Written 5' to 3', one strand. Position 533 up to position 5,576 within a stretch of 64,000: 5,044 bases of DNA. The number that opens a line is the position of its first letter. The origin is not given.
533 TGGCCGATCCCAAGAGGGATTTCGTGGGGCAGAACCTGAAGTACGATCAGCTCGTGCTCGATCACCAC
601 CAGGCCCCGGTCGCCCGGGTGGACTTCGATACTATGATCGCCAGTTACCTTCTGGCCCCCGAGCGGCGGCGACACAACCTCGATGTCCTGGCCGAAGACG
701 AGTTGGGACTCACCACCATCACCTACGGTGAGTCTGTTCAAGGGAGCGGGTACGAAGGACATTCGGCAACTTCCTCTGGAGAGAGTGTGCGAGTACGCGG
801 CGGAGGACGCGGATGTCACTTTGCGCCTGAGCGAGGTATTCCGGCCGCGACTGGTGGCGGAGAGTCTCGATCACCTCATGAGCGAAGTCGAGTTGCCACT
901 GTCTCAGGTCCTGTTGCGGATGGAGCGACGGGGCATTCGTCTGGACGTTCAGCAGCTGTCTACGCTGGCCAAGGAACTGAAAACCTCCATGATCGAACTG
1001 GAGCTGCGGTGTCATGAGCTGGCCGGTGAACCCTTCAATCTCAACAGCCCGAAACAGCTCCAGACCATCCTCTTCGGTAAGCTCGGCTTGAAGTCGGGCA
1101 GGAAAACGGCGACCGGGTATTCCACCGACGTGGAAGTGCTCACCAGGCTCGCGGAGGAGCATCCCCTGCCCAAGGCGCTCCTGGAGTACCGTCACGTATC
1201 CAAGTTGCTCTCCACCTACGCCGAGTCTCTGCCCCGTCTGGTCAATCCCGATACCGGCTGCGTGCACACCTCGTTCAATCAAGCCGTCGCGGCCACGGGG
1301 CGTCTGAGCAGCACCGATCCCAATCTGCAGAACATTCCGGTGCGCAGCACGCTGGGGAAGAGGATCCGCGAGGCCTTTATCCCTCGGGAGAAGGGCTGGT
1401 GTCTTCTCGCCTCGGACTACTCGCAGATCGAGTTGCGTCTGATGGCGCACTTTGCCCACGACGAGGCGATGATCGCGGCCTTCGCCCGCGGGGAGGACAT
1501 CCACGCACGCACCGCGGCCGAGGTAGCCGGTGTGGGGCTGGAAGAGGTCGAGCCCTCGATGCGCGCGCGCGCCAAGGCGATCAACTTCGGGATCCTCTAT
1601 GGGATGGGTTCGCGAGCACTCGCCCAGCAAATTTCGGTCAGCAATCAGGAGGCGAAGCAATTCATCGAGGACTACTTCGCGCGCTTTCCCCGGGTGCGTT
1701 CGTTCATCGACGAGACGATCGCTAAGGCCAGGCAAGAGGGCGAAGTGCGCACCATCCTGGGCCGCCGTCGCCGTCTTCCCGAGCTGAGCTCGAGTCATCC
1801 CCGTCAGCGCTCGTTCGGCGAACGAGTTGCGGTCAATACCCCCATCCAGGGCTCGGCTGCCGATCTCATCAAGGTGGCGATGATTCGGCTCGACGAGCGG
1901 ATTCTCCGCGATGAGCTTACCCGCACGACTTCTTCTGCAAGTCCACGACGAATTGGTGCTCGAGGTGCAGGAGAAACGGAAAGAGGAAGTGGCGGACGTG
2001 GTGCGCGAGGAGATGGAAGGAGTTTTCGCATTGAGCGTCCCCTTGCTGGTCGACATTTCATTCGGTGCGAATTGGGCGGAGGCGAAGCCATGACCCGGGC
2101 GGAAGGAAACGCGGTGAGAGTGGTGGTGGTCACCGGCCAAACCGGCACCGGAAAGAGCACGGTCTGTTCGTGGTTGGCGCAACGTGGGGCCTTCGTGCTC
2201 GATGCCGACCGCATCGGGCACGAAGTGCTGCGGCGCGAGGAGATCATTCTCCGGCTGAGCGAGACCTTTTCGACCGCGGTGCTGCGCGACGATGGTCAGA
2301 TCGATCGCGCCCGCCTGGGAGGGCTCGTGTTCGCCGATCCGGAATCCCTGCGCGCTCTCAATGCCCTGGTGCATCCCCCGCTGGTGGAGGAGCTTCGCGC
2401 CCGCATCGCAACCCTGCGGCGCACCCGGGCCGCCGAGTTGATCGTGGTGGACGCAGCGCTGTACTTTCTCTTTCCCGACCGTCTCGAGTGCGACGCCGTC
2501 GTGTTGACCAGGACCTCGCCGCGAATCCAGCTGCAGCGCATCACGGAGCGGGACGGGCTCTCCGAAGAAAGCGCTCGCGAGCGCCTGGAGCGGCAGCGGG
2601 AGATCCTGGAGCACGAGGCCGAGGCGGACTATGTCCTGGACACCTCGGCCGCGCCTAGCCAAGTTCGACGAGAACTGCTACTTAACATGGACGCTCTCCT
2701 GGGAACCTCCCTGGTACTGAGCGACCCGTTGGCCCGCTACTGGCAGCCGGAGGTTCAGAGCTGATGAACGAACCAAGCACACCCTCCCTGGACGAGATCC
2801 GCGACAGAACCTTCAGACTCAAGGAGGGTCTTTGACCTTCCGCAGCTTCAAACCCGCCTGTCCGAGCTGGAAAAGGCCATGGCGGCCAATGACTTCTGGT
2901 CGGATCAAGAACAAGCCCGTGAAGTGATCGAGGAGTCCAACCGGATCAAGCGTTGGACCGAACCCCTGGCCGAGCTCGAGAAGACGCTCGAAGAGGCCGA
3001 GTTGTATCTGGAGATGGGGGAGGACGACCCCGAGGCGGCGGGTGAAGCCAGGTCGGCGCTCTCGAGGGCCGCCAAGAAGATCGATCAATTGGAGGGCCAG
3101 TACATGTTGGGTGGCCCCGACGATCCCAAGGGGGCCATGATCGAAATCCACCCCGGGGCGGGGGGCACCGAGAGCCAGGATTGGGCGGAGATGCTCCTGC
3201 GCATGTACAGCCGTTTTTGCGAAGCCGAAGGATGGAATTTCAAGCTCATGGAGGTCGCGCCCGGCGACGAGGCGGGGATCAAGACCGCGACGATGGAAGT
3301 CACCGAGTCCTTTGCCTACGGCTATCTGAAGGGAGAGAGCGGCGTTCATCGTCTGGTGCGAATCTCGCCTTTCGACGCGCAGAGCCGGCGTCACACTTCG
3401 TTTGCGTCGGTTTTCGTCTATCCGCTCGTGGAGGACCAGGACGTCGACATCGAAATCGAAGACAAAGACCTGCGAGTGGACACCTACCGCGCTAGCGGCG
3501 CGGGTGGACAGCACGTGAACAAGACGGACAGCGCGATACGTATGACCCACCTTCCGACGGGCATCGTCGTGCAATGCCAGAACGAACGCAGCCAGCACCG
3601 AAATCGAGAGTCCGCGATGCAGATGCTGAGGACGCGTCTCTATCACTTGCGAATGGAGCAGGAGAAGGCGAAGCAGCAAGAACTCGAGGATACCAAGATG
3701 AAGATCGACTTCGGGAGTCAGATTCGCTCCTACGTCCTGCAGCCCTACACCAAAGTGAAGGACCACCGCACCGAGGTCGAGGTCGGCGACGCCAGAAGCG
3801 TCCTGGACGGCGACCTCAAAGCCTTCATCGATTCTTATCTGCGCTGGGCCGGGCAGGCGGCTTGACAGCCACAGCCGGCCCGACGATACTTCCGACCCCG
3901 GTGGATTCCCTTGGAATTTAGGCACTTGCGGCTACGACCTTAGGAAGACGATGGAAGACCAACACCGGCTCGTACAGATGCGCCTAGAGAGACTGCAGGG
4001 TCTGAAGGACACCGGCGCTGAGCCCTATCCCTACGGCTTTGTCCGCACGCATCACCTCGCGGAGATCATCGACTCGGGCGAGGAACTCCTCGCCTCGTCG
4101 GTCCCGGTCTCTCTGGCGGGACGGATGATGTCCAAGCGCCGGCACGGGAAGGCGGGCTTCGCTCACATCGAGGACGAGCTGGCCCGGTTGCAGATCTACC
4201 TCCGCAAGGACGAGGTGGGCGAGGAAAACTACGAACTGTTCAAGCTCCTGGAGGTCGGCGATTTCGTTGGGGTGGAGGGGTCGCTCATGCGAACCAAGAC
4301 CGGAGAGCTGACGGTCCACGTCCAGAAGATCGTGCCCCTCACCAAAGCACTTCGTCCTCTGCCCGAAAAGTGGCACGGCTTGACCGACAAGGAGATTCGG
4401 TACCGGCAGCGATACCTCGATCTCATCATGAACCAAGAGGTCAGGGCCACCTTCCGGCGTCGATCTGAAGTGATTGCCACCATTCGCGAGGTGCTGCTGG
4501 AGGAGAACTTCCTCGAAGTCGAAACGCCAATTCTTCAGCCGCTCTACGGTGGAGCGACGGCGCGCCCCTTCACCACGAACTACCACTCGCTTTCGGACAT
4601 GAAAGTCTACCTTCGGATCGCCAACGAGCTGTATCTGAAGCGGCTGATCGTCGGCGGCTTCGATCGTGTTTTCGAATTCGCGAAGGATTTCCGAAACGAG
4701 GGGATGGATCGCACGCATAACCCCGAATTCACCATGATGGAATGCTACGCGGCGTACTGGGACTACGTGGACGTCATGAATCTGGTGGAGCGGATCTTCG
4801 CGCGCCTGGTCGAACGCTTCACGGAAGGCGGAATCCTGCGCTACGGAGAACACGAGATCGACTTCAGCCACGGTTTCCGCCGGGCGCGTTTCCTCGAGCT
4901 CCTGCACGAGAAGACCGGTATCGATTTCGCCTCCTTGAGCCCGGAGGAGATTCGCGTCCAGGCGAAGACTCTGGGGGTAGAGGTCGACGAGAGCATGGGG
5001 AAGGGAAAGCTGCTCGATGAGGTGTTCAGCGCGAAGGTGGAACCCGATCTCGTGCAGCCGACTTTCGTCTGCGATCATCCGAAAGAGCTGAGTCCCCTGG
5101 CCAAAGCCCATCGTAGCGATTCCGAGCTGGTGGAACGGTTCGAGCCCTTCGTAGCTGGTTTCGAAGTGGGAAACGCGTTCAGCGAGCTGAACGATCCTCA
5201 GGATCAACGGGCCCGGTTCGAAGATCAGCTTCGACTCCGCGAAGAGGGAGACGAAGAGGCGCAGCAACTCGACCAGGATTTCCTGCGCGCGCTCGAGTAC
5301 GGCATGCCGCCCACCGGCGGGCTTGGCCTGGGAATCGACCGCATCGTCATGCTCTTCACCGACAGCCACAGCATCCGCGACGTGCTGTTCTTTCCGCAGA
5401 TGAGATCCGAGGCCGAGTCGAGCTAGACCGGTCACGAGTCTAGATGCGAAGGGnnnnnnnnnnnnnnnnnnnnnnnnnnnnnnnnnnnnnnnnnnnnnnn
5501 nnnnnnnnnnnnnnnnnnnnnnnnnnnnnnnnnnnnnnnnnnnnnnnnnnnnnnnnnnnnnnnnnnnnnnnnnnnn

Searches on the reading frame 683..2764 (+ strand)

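Call 28: search_protein_families(library=pfam, proteins=[window:683-2764:+], max_evalue=0.00001)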
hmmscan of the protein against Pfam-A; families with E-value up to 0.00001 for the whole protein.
window:683-2764:+ (693 aa): 3 families
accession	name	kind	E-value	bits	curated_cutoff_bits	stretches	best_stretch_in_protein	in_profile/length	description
PF00476.26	DNA_pol_A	-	5.6e-138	460.5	34.3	1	90-412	2-325/381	DNA polymerase family A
PF01121.26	CoaE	-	2.9e-34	118.7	27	1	480-655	2-175/180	Dephospho-CoA kinase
PF13238.12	AAA_18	-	3e-06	28.1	29.4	0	481-630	1-118/128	AAA domain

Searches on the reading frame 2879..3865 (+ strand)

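Call 66: search_protein_families(library=pfam, proteins=[window:2879-3865:+], max_evalue=0.0001)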
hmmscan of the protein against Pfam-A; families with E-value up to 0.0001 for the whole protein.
window:2879-3865:+ (328 aa): 2 families
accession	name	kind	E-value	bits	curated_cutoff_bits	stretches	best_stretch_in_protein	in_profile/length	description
PF03462.23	PCRF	-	4.4e-55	186.9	24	1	1-178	12-194/194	PCRF domain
PF00472.26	RF-1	-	1.2e-44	151.4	35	1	188-297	2-116/116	RF-1 domain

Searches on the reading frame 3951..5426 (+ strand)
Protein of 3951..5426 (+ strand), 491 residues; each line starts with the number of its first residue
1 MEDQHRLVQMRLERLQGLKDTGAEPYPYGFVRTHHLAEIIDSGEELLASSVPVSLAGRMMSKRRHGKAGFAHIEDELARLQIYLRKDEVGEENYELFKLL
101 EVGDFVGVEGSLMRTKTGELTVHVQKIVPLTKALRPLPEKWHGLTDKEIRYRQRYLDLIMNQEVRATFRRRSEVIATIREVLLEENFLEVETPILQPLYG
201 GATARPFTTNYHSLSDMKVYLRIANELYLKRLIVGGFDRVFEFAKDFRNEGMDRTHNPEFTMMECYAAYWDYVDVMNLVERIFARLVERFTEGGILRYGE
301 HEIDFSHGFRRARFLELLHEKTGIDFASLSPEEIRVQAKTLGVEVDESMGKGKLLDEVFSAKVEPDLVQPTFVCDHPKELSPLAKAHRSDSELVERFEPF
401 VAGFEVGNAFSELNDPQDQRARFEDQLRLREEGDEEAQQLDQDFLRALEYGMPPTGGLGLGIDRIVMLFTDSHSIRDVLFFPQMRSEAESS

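Call 66: search_protein_families(library=pfam, proteins=[window:3951-5426:+], max_evalue=0.0001)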
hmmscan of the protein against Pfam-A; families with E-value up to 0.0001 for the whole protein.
window:3951-5426:+ (491 aa): 3 families
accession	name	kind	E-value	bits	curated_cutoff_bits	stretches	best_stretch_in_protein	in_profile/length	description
PF00152.25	tRNA-synt_2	-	6.8e-90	301.7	25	1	146-484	1-307/308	tRNA synthetases class II (D, K and N)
PF01336.31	tRNA_anti-codon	-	2.3e-17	63.1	27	1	53-130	1-75/75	OB-fold nucleic acid binding domain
PF01409.25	tRNA-synt_2d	-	5.2e-05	23.3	19.8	0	239-278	104-142/246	tRNA synthetases class II core domain (F)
